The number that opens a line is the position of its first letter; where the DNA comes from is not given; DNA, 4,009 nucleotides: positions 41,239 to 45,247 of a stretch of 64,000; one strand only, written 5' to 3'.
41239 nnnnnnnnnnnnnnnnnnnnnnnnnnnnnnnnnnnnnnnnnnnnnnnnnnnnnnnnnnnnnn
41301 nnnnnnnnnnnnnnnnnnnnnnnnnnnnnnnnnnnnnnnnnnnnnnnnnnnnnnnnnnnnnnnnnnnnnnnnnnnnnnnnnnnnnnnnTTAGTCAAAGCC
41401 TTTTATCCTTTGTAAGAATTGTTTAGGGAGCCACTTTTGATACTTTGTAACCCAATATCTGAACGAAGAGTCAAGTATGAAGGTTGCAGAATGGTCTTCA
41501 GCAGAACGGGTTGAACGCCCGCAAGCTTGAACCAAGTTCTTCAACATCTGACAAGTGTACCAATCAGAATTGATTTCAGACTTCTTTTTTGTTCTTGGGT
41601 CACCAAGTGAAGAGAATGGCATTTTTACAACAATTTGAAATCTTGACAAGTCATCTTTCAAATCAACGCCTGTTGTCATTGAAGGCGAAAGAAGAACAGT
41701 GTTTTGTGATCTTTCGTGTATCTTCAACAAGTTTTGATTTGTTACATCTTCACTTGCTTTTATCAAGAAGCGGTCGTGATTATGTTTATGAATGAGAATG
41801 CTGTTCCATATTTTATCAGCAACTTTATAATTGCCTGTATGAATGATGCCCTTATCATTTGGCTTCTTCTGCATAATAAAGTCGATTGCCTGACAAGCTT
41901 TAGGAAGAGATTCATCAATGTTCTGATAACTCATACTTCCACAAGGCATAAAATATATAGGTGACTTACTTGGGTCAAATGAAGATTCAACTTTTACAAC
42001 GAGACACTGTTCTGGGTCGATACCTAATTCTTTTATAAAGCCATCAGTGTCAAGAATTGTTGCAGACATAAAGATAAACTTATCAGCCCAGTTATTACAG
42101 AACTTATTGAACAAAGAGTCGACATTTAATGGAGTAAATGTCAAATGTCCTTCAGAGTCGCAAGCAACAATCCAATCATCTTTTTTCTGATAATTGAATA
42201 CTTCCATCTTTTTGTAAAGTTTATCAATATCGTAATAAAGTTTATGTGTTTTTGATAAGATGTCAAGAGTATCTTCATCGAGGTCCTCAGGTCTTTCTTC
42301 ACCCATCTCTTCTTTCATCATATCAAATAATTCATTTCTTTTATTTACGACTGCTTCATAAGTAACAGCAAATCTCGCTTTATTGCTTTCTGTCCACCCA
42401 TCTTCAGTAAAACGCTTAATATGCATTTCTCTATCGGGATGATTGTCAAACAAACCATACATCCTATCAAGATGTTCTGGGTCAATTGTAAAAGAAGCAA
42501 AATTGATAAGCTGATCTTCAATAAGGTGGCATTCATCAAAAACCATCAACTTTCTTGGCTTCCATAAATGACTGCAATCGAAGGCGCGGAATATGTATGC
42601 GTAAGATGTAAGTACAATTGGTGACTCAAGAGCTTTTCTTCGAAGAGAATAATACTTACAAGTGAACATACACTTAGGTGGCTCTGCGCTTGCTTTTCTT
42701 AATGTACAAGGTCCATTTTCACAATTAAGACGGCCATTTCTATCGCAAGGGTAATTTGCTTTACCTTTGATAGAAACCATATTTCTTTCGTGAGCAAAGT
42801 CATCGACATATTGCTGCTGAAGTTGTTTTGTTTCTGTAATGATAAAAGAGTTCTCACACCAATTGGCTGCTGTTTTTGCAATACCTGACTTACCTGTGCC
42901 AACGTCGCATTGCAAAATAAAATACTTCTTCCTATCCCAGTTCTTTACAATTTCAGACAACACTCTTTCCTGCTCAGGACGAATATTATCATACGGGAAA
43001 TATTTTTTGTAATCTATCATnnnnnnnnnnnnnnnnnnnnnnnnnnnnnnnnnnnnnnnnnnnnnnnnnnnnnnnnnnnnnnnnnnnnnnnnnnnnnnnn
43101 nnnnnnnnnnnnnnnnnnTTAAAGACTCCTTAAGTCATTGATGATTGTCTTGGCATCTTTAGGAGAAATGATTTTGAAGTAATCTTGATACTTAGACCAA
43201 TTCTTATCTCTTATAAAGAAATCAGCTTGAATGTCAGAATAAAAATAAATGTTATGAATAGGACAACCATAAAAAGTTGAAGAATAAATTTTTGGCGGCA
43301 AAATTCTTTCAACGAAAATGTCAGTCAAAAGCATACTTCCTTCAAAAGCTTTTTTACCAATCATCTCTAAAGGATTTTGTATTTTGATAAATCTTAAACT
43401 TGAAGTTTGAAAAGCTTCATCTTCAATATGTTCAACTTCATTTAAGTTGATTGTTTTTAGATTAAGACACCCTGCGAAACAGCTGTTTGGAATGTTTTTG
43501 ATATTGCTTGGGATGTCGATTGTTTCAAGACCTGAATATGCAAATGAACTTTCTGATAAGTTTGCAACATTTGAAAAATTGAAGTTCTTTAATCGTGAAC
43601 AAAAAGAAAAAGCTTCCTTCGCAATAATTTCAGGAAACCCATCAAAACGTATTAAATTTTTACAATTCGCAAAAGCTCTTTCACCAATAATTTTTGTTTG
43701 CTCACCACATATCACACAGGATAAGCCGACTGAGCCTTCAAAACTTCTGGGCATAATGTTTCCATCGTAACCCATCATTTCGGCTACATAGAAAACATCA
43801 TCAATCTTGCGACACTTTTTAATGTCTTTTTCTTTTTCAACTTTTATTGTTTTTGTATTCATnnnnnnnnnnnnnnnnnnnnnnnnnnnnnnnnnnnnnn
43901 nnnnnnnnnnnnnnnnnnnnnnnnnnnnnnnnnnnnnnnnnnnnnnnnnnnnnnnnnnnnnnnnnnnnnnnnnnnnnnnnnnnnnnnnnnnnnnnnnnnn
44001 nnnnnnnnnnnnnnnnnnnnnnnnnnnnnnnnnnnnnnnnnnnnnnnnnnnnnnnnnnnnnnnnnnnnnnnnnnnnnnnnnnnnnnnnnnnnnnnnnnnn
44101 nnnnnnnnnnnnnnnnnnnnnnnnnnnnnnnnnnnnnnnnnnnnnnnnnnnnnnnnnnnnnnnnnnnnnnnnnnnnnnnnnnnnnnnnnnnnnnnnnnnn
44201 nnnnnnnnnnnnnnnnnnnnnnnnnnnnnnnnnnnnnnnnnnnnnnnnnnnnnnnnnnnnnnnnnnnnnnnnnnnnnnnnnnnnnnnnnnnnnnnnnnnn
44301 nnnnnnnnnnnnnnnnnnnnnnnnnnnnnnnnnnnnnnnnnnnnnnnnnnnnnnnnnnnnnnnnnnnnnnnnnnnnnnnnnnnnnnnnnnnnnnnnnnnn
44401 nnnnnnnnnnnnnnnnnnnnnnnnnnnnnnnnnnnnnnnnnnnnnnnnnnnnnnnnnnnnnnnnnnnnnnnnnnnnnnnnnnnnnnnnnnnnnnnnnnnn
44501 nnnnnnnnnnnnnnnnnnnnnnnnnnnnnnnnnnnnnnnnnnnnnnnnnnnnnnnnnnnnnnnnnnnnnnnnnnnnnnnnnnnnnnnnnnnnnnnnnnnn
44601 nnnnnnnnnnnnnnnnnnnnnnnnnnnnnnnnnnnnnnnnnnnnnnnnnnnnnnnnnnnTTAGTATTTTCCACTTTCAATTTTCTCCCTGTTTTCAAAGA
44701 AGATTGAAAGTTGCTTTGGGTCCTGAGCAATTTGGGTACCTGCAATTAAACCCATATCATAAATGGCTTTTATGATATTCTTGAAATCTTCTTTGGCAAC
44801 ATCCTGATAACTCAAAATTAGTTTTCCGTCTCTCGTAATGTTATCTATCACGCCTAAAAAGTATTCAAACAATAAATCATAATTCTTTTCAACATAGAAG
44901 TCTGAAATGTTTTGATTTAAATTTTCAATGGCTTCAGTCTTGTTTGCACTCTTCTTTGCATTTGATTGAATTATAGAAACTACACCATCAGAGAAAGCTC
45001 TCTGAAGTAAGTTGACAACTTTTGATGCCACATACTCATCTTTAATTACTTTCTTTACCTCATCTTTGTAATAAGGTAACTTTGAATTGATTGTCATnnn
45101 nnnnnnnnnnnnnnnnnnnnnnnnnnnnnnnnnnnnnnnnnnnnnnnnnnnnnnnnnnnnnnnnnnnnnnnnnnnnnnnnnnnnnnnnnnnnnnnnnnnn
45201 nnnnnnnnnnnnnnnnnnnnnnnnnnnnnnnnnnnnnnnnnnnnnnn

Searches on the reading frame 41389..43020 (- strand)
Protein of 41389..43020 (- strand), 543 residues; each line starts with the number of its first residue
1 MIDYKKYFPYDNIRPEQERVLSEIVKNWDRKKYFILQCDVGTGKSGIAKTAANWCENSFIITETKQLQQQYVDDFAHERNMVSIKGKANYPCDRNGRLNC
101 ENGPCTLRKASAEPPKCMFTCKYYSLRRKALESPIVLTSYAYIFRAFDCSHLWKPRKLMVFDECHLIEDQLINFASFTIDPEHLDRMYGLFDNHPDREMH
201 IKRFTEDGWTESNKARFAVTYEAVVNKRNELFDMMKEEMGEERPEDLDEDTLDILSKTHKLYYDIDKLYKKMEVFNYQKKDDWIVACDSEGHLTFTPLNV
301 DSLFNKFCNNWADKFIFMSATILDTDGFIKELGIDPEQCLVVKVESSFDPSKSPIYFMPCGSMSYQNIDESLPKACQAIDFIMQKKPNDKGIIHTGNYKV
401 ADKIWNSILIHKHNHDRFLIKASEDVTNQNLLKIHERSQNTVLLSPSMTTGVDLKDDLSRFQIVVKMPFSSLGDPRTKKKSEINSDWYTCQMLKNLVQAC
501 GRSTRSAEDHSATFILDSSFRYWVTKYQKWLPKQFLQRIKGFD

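Call 10: search_protein_families(library=phrogs, proteins=[window:41389-43020:-], max_evalue=0.01)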
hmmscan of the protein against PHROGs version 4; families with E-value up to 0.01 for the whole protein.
window:41389-43020:- (543 aa): 3 families
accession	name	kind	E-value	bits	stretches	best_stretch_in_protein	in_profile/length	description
phrog_2488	-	DNA, RNA and nucleotide metabolism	3e-118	397.1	1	5-540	11-577/579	DNA helicase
phrog_16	-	DNA, RNA and nucleotide metabolism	2.4e-06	27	1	12-168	272-389/986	DNA helicase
phrog_62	-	DNA, RNA and nucleotide metabolism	0.00097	17.6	1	14-167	698-820/1881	DNA helicase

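Call 11: search_protein_families(library=pfam, proteins=[window:41389-43020:-], max_evalue=0.01)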
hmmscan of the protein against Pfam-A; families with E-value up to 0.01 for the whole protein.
window:41389-43020:- (543 aa): 4 families
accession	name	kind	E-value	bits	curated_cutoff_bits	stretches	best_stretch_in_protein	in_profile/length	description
PF13307.12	Helicase_C_2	-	8.4e-21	75.2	25.3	1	385-535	7-167/170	Helicase C-terminal domain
PF04851.21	ResIII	-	1.8e-07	31.7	22.5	1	13-169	4-139/164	Type III restriction enzyme, res subunit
PF06733.21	DEAD_2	-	1e-06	28.9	21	1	120-184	105-172/172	DEAD_2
PF00270.35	DEAD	-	0.0003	21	26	0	15-77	2-67/167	DEAD/DEAH box helicase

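Call 74: search_dna_similar(query=window:41389-43020:-, collection=phages, mode=protein, max_evalue=0.00001, max_rows=15)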
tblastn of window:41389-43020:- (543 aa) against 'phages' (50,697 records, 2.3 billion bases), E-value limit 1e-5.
Records with a match: 497; places in all: 501; records where one place covers at least 80% of the query: 373.
Best place of each record, by identity: <60% 497.
By first word of the organism name: Salmonella 165; Vibrio 77; Klebsiella 44; Rhizobium 31; Escherichia 31; Halorubrum 29; Dickeya 19; Prevotella 15; Serratia 10; Haloarcula 9; and 26 more.
By host as written in the record: - 107; Salmonella enterica 26; Salmonella enterica subsp. enterica serovar Enteritidis PT1 21; Klebsiella pneumoniae 19; Halorubrum sp. 16; Prevotella sp. 15; Salmonella enterica subsp. enterica serovar Typhimurium 14; Escherichia coli O157:H7 11; and 146 more.
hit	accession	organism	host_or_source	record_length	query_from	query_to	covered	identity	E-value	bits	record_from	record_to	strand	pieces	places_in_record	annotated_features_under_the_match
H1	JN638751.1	Bacillus phage G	Bacillus megaterium str. ATCC 43725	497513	8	540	98%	42.0%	2e-127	416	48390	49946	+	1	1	73: gp73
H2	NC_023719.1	Bacillus phage G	Bacillus megaterium str. ATCC 43725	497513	8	540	98%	42.0%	2e-127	416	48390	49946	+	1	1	73: DNA helicase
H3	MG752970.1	Ralstonia phage RsoM2USA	Ralstonia solanacearum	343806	2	539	99%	35.8%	1e-98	333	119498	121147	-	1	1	hypothetical protein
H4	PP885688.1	Tunturiibacter phage Tunturi_5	Tunturiibacter psychrotolerans X4BP1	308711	5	540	99%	29.3%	2e-55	207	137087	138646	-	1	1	DNA helicase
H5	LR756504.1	uncultured phage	metagenomic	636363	13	540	97%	29.5%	9e-39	157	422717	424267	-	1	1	record has no annotation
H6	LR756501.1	uncultured phage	metagenomic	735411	31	540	94%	29.5%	2e-50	192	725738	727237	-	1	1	record has no annotation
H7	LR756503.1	uncultured phage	metagenomic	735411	31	540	94%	29.5%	2e-50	192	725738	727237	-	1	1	record has no annotation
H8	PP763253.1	Acinetobacter phage Ab1-TPeters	Acinetobacter baumannii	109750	7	539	98%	28.0%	2e-39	159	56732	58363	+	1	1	DNA helicase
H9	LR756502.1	uncultured phage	metagenomic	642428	14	520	93%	29.4%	3e-50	192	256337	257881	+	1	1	record has no annotation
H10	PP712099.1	Pseudoalteromonas phage vB_Psh_XG4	Pseudoalteromonas shioyasakiensis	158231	6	536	98%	27.8%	2e-39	160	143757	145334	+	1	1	record has no annotation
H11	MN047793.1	Xanthomonas phage Xoo-sp13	Xanthomonas oryzae pv. oryzae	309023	3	533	98%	27.8%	4e-50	191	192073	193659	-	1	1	ATP-dependent helicase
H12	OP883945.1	Stenotrophomonas phage CM1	Stenotrophomonas maltophilia SRM01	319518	3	533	98%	27.7%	2e-51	195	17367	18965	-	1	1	record has no annotation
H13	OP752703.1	Stenotrophomonas phage RAS14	Stenotrophomonas maltophilia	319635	3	533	98%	27.7%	2e-51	195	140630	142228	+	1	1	hypothetical protein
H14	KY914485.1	Aeromonas phage phiA8-29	Aeromonas sp.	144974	8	542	99%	27.3%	2e-40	162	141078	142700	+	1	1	putative ATP-dependent helicase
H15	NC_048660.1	Aeromonas phage phiA8-29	Aeromonas sp.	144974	8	542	99%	27.3%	2e-40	162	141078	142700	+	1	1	DNA helicase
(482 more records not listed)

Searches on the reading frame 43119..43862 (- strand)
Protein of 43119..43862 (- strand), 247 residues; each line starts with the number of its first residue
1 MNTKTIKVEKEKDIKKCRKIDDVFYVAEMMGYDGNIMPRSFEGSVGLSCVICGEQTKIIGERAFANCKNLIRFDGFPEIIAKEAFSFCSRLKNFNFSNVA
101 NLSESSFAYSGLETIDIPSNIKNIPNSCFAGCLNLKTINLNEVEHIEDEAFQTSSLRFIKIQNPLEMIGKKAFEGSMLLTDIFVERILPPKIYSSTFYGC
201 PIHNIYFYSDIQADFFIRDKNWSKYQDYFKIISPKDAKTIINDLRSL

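Call 10: search_protein_families(library=phrogs, proteins=[window:43119-43862:-], max_evalue=0.01)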
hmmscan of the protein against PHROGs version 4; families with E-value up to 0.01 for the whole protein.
window:43119-43862:- (247 aa): 2 families
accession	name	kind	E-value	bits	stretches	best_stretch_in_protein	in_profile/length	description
phrog_35892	-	unknown function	1.5e-10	40.3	1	48-212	534-703/1181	-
phrog_18805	-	unknown function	3e-08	33.9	2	97-185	318-406/457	-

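Call 11: search_protein_families(library=pfam, proteins=[window:43119-43862:-], max_evalue=0.01)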
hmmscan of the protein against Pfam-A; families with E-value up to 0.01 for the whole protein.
window:43119-43862:- (247 aa): 3 families
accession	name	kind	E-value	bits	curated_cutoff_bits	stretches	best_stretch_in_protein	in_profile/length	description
PF13306.12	LRR_5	-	1e-53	181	27.7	3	78-176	23-123/127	BspA type Leucine rich repeat region (6 copies)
PF13855.12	LRR_8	-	7.6e-06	26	27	1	112-162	3-57/61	Leucine rich repeat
PF12799.13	LRR_4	-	0.0089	16.7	27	0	112-147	3-37/44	Leucine Rich repeats (2 copies)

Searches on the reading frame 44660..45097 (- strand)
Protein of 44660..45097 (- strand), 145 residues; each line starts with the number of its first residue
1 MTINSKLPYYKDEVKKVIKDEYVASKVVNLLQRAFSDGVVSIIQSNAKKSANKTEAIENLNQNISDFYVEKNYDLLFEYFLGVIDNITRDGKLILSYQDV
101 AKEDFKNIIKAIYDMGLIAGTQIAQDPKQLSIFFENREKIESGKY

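Call 10: search_protein_families(library=phrogs, proteins=[window:44660-45097:-], max_evalue=0.01)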
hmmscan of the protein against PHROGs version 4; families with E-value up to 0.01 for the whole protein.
window:44660-45097:- (145 aa): 1 family
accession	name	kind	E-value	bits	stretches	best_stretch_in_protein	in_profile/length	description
phrog_1099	-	unknown function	0.0059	17.8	1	9-64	8-64/80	-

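Call 11: search_protein_families(library=pfam, proteins=[window:44660-45097:-], max_evalue=0.01)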
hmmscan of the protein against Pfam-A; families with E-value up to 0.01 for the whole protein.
window:44660-45097:- (145 aa): 0 families

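Call 61: search_protein_families(library=ncbifam, proteins=[window:44660-45097:-], max_evalue=0.1)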
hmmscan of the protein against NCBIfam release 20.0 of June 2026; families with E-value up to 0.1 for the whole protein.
window:44660-45097:- (145 aa): 3 families
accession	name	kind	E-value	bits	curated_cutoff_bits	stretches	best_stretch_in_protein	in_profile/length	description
NF004146.0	PRK05621.1-4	equivalog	0.014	14.8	342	1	17-104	115-204/296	F0F1 ATP synthase subunit gamma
NF005702.0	PRK07514.1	subfamily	0.094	11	558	1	10-73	412-477/506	malonyl-CoA synthase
NF002325.0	PRK01278.1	subfamily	0.099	11.3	372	0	82-132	295-345/395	acetylornithine transaminase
